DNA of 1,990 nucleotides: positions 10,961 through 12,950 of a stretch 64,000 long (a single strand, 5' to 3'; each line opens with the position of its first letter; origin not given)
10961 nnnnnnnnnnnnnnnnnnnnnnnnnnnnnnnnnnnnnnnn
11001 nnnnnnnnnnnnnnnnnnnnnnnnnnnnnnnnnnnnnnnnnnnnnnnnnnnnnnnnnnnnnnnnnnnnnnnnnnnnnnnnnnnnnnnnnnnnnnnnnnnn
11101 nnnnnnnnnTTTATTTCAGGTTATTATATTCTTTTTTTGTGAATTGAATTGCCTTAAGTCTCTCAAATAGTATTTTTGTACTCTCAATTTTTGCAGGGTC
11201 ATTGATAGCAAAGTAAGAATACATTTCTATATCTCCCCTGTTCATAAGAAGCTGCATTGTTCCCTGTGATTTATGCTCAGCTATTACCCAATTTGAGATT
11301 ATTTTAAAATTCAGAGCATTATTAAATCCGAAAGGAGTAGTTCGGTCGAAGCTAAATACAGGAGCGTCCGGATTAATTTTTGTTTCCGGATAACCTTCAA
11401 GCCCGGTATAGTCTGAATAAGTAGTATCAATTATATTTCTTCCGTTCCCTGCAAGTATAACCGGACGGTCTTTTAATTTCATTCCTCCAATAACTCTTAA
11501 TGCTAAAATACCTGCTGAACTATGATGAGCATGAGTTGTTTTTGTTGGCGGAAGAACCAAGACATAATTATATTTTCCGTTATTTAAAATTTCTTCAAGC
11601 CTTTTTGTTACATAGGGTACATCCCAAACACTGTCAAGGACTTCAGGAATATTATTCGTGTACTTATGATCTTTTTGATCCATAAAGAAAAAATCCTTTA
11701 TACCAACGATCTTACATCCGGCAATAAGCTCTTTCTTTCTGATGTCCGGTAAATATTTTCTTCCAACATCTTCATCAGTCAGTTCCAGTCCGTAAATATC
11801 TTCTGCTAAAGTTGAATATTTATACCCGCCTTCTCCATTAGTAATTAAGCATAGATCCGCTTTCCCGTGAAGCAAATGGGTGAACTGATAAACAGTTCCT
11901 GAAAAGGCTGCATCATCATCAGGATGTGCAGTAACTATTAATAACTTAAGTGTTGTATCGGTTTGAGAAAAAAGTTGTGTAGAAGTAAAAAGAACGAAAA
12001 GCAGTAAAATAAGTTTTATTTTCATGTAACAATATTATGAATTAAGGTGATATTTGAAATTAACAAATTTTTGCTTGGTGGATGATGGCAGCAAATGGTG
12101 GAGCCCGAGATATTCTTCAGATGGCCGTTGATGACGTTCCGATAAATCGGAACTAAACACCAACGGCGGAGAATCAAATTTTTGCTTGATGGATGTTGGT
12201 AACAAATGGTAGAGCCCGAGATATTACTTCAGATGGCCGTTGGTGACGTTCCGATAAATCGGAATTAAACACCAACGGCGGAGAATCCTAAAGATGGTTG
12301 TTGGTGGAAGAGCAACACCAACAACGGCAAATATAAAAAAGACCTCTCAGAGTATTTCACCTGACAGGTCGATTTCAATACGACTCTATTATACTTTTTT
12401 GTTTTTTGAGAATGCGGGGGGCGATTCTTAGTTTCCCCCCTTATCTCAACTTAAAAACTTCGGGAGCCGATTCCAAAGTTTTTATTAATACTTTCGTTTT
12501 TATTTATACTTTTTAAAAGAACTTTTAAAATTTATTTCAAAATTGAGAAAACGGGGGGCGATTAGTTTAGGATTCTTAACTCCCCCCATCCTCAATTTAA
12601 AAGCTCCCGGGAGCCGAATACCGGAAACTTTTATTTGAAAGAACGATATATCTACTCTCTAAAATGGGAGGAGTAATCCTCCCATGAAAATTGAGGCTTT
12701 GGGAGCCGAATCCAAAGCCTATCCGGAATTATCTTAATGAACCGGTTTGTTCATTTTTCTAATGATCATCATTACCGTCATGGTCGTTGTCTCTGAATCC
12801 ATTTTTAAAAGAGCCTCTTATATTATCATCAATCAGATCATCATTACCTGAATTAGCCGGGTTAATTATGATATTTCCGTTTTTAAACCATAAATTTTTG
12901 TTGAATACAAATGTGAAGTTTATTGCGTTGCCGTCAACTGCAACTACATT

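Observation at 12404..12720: Three tandem two-hairpin modules with compensatory stem changes in an apparent 3' UTR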

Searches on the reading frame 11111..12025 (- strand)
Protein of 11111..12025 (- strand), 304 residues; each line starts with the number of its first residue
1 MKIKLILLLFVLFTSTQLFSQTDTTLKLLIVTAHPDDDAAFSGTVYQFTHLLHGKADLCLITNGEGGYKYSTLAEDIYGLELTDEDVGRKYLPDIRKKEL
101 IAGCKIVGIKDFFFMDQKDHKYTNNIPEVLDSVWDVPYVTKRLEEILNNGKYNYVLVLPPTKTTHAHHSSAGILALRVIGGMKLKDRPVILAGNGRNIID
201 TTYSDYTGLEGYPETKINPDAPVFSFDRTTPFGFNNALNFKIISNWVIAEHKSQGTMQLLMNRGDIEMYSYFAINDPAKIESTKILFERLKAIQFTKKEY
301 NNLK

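Call 11: search_protein_families(library=pfam, proteins=[window:11111-12025:-])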
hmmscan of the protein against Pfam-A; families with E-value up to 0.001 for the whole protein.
window:11111-12025:- (304 aa): 1 family
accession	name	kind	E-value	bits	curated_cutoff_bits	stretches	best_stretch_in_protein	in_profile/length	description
PF02585.22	PIG-L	-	6.8e-15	56.1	28.2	1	29-176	1-126/129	GlcNAc-PI de-N-acetylase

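Call 12: find_encoding_contigs(protein=window:11111-12025:-, flank=3000, max_places=6)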
Protein window:11111-12025:- (304 aa): no gene with exactly this product is on record in the collection.

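Call 19: find_homologous_proteins(query=window:11111-12025:-, max_evalue=1e-20)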
Query window:11111-12025:- (304 aa): 2196 proteins with E <= 1e-20 among 3359 candidates; the best 120 are listed.
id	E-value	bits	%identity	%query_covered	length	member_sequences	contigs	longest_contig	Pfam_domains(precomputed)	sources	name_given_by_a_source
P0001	1.2e-173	594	87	99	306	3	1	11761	PF02585.23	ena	-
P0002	2.2e-166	570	84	97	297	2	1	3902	PF02585.23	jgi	-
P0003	1.8e-126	439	64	98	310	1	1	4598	PF02585.23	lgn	-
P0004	1.2e-124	433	66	93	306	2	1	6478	PF02585.23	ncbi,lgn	-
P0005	2.8e-124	432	66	93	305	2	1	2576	PF02585.23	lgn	-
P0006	1.1e-123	430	65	97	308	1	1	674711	PF02585.23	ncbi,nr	ncbi:MAG: PIG-L family deacetylase [Bacteroidetes bacterium]|nr:PIG-L family deacetylase [Bacteroido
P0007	1.4e-123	430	65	93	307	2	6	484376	PF02585.23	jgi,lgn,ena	-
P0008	8.1e-122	424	64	98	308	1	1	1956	PF02585.23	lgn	-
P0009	9.4e-122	424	64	98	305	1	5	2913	PF02585.23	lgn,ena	-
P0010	1.1e-121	423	64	97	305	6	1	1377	PF02585.23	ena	-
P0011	3.0e-121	422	65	94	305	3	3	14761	PF02585.23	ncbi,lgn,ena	-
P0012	7.1e-121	421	65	94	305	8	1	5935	PF02585.23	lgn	-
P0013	1.1e-120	420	64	98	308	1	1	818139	PF02585.23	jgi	jgi:LmbE family N-acetylglucosaminyl deacetylase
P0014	1.2e-120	420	64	94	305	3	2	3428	PF02585.23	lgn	-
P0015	5.2e-120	418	62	99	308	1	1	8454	PF02585.23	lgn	-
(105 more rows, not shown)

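Call 20: find_encoding_contigs(protein=P0001, flank=4000, max_places=3)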
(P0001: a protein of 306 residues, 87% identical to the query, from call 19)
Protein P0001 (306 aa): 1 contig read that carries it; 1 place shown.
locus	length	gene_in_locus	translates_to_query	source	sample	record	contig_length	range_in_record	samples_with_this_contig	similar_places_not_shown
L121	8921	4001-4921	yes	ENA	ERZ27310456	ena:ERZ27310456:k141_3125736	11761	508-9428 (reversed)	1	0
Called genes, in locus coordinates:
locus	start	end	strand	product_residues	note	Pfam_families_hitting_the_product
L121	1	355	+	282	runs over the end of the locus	PF01978:TrmB, PF24217:DUF7436 (faint)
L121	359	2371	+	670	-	PF17164:DUF5122 (faint), PF18962:Por_Secre_tail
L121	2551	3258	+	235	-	-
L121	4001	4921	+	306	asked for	PF02585:PIG-L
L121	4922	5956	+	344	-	PF13531:SBP_bac_11, PF01547:SBP_bac_1, PF13416:SBP_bac_8, PF13343:SBP_bac_6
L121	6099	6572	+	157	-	PF01797:Y1_Tnp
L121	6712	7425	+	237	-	PF00005:ABC_tran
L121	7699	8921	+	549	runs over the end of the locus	PF00528:BPD_transp_1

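Call 21: find_encoding_contigs(protein=P0002, flank=4000, max_places=3)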
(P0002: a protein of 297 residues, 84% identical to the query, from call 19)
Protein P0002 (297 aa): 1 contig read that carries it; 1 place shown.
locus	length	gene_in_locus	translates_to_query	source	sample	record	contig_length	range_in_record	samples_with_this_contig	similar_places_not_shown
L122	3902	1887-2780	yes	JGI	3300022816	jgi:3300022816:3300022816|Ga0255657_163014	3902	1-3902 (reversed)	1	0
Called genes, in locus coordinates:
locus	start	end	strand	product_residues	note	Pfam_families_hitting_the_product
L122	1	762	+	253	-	?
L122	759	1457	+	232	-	PF00528:BPD_transp_1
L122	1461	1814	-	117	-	PF03215:Rad17 (weak), PF00005:ABC_tran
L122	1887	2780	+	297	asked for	PF02585:PIG-L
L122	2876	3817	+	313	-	PF01547:SBP_bac_1, PF13531:SBP_bac_11, PF13416:SBP_bac_8, PF13343:SBP_bac_6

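Call 52: search_protein_families(library=ncbifam, proteins=[window:11111-12025:-], max_evalue=0.01)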
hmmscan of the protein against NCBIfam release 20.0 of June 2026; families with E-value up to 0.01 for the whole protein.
window:11111-12025:- (304 aa): 1 family
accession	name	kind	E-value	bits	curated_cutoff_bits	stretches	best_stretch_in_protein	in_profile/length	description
TIGR04000.1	thiol_BshB2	equivalog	1.3e-09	38.1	195.25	1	28-192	3-147/217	bacillithiol biosynthesis deacetylase BshB2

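Call 83: find_encoding_contigs(protein=P0006, flank=10000, max_places=1)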
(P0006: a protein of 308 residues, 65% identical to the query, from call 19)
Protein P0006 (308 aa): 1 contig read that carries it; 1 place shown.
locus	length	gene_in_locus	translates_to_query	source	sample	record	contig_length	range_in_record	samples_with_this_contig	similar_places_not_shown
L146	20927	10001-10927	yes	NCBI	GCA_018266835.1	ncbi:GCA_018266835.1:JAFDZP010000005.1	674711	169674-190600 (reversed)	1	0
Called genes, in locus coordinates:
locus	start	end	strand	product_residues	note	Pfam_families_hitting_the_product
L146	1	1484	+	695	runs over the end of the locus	-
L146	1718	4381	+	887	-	PF18921:Cyanophycin_syn, PF01071:GARS_A (faint), PF02786:CPSase_L_D2 (weak), PF08443:RimK (weak), PF02222:ATP-grasp (weak), PF07478:Dala_Dala_lig_C (weak), PF08245:Mur_ligase_M, PF02875:Mur_ligase_C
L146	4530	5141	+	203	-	PF01351:RNase_HII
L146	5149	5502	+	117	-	PF02021:UPF0102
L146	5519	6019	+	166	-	PF04461:YajQ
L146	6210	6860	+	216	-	PF01520:Amidase_3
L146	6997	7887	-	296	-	PF03330:DPBB_1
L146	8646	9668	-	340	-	PF01757:Acyl_transf_3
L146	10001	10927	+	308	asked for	PF02585:PIG-L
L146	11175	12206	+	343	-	PF01547:SBP_bac_1, PF13531:SBP_bac_11, PF13416:SBP_bac_8, PF13343:SBP_bac_6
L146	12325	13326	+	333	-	PF00005:ABC_tran, PF13304:AAA_21 (faint)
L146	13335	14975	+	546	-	PF00528:BPD_transp_1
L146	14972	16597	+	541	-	PF06739:SBBP (faint), PF18962:Por_Secre_tail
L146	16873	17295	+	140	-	PF01844:HNH, PF13395:HNH_4, PF14279:HNH_5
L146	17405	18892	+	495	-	PF00171:Aldedh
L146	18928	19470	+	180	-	PF13302:Acetyltransf_3, PF00583:Acetyltransf_1 (weak)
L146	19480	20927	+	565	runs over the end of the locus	PF27054:Beta_methylindole_red_C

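Call 84: find_encoding_contigs(protein=P0007, flank=10000, max_places=2)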
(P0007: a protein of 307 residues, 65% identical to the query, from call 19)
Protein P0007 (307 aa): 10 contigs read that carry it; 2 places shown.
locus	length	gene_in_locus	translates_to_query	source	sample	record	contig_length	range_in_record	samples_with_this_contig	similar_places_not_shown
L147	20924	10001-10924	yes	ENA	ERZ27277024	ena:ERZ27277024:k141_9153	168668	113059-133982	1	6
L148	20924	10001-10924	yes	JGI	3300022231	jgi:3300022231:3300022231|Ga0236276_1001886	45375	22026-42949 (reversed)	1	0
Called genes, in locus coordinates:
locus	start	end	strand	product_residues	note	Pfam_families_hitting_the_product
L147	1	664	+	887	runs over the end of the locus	PF18921:Cyanophycin_syn, PF02786:CPSase_L_D2 (faint), PF08443:RimK (faint), PF07478:Dala_Dala_lig_C (weak), PF08245:Mur_ligase_M, PF02875:Mur_ligase_C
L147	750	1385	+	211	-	PF01351:RNase_HII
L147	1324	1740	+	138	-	PF02021:UPF0102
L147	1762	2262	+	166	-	PF04461:YajQ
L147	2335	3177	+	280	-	PF01520:Amidase_3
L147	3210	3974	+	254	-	-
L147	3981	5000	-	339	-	PF01757:Acyl_transf_3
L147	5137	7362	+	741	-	-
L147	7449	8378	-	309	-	PF03330:DPBB_1, PF05036:SPOR (weak)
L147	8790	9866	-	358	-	PF01757:Acyl_transf_3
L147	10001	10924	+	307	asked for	PF02585:PIG-L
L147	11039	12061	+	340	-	PF01547:SBP_bac_1, PF13531:SBP_bac_11, PF13416:SBP_bac_8, PF13343:SBP_bac_6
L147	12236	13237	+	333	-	PF00005:ABC_tran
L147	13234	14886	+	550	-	PF00528:BPD_transp_1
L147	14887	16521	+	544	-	PF06739:SBBP (faint), PF18962:Por_Secre_tail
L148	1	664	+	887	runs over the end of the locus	PF18921:Cyanophycin_syn, PF02786:CPSase_L_D2 (faint), PF08443:RimK (faint), PF07478:Dala_Dala_lig_C (weak), PF08245:Mur_ligase_M, PF02875:Mur_ligase_C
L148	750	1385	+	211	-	PF01351:RNase_HII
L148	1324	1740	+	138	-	PF02021:UPF0102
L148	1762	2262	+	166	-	PF04461:YajQ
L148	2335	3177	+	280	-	PF01520:Amidase_3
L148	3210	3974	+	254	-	-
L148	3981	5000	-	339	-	PF01757:Acyl_transf_3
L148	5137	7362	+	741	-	-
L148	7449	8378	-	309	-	PF03330:DPBB_1, PF05036:SPOR (weak)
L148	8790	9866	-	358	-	PF01757:Acyl_transf_3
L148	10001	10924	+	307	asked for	PF02585:PIG-L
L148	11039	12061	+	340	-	PF01547:SBP_bac_1, PF13531:SBP_bac_11, PF13416:SBP_bac_8, PF13343:SBP_bac_6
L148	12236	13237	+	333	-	PF00005:ABC_tran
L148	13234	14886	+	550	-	PF00528:BPD_transp_1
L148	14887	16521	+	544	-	PF06739:SBBP (faint), PF18962:Por_Secre_tail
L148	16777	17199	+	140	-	PF01844:HNH, PF13395:HNH_4, PF14279:HNH_5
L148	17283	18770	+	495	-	PF00171:Aldedh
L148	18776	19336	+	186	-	PF13302:Acetyltransf_3, PF00583:Acetyltransf_1 (weak)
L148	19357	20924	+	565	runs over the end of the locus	PF27054:Beta_methylindole_red_C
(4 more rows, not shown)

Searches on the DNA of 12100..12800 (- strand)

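Call 4: search_rna_families(source=window, start=12100, end=12800, threshold=evalue, max_evalue=10, show_alignments=5)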
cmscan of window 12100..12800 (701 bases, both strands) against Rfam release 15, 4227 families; matches with E-value up to 10: 24.
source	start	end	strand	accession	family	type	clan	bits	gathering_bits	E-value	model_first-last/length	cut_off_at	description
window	12595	12740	-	RF00514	His_leader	Cis-reg; leader;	-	26.7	49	0.037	1-126/126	no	Histidine operon leader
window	12449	12588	+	RF02194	HPnc0260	Gene; antisense;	-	24.5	59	5.1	1-156/156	no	Bacterial antisense RNA HPnc0260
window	12415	12550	-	RF02857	30_255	Gene; sRNA;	-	22.8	197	0.39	1-213/213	no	Leptospira sRNA 30_255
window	12330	12415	-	RF02371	PyrG_leader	Cis-reg; leader;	-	21.9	65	2.3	1-78/78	no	PyrG leader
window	12300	12408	-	RF01742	lactis-plasmid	Gene; sRNA;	-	19.2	70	2.6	1-106/106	no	lactis-plasmid RNA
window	12523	12593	-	RF01730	Termite-leu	Cis-reg;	-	19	51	0.22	1-78/78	no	Termite-leu RNA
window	12394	12632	+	RF04318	idnO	Cis-reg;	-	18.6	100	2.9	1-206/206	no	idnO ncRNA motif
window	12337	12513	-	RF04178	BTnc005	Gene; sRNA;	-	18.3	174.8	0.1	1-205/205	no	Bacteroides sRNA BTnc005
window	12740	12780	-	RF01192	SNORD11B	Gene; snRNA; snoRNA; CD-box;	CL00103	17.2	50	5.8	1-87/87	no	Small nucleolar RNA SNORD11B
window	12375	12488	+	RF00514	His_leader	Cis-reg; leader;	-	17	49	3.5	1-126/126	no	Histidine operon leader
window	12490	12558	+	RF00884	MIR815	Gene; miRNA;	-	16.4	63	4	1-81/81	no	MIR815 microRNA precursor family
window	12575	12723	-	RF02193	TCL6_3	Gene; lncRNA;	-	15.7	40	0.72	1-139/139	no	T-cell leukemia/lymphoma 6 conserved region 3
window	12330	12452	+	RF00558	L20_leader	Cis-reg; leader;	-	15.5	58.7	3.2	1-127/127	no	Ribosomal protein L20 leader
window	12458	12629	+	RF01476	rliF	Gene; sRNA;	-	15.5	60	6.1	1-220/220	no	Listeria sRNA rliF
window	12595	12694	-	RF02344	ar14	Gene; sRNA;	-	15.4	58.8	2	1-123/123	no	Alphaproteobacterial ar14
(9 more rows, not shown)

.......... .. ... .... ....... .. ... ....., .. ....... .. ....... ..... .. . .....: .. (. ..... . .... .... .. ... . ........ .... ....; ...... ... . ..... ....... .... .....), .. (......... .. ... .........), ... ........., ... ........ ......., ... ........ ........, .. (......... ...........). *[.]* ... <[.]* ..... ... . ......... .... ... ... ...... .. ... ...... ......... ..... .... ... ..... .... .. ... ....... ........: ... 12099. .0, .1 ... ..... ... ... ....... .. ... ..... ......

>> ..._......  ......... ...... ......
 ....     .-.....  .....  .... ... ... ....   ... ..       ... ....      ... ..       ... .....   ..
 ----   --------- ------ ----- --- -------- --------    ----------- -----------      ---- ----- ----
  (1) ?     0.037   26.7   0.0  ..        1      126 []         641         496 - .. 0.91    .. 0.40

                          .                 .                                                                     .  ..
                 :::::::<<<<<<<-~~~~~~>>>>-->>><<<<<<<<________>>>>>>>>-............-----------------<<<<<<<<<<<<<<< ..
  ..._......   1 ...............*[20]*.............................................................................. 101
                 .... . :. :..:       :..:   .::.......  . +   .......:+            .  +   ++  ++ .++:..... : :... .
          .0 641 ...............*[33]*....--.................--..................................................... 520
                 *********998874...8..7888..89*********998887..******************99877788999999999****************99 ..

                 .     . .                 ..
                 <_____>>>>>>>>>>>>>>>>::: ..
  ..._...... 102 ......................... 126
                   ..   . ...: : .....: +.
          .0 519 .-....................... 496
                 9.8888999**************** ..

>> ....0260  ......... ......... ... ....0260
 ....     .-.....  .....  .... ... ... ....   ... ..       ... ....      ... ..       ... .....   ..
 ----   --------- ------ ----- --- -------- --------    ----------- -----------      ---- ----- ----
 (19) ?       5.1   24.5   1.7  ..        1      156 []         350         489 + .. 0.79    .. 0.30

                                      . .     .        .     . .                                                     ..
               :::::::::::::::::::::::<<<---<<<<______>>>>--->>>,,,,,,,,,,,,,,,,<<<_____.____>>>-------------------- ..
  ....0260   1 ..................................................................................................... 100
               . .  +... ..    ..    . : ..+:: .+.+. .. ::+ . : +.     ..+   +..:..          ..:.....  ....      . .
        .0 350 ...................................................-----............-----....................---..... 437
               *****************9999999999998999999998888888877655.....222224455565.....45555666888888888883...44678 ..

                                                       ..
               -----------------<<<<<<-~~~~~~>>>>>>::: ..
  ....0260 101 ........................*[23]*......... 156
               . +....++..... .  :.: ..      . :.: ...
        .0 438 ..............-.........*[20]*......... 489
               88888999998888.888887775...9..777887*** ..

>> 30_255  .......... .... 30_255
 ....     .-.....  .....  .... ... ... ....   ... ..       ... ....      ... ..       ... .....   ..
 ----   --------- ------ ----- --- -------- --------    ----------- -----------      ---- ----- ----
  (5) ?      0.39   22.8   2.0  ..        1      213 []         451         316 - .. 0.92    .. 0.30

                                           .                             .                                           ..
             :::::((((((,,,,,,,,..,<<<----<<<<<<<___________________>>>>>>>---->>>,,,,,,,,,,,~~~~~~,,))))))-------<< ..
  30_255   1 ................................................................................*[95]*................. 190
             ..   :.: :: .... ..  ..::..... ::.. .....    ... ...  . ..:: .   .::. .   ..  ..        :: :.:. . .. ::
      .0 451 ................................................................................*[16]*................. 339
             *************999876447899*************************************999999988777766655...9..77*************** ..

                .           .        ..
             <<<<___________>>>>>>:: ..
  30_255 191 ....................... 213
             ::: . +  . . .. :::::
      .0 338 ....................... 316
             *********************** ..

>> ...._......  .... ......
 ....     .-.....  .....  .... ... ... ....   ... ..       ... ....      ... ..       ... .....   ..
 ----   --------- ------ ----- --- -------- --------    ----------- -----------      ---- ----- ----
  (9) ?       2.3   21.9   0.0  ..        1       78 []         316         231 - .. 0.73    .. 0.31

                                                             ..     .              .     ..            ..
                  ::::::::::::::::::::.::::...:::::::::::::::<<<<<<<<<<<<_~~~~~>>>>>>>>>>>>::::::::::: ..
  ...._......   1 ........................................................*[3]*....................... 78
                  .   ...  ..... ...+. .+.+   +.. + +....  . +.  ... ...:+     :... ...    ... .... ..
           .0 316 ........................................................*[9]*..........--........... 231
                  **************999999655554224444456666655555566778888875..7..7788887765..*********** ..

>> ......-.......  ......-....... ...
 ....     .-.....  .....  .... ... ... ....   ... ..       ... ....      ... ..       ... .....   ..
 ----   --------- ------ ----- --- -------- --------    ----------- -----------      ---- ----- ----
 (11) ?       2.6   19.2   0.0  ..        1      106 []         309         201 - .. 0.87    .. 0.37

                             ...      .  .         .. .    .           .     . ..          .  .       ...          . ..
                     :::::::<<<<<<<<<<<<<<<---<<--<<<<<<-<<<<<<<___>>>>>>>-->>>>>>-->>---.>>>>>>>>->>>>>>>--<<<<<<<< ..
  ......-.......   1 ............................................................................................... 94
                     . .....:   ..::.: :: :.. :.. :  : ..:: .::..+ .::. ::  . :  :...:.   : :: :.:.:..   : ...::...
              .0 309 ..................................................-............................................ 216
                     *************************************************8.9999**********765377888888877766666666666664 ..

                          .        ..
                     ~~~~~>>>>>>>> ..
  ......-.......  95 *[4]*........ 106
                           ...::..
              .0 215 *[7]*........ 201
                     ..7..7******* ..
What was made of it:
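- On Any Rfam 15 family: The best sub-threshold match in 12100-12800 is His_leader at 26.7 bits against a threshold of 49 (call 4).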

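Call 65: search_dna_similar(query=window:12330-12760:-, collection=plasmids, mode=distant, max_evalue=0.01, max_rows=10)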
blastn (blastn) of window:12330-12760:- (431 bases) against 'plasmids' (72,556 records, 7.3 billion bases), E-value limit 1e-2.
No match.

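Call 66: search_dna_similar(query=window:12330-12760:-, collection=phages, mode=distant, max_evalue=0.01, max_rows=10)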
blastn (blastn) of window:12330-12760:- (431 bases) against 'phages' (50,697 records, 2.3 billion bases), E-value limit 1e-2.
No match.
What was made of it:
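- Tried and rejected: The array gave no match against plasmids or phages (calls 65, 66).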
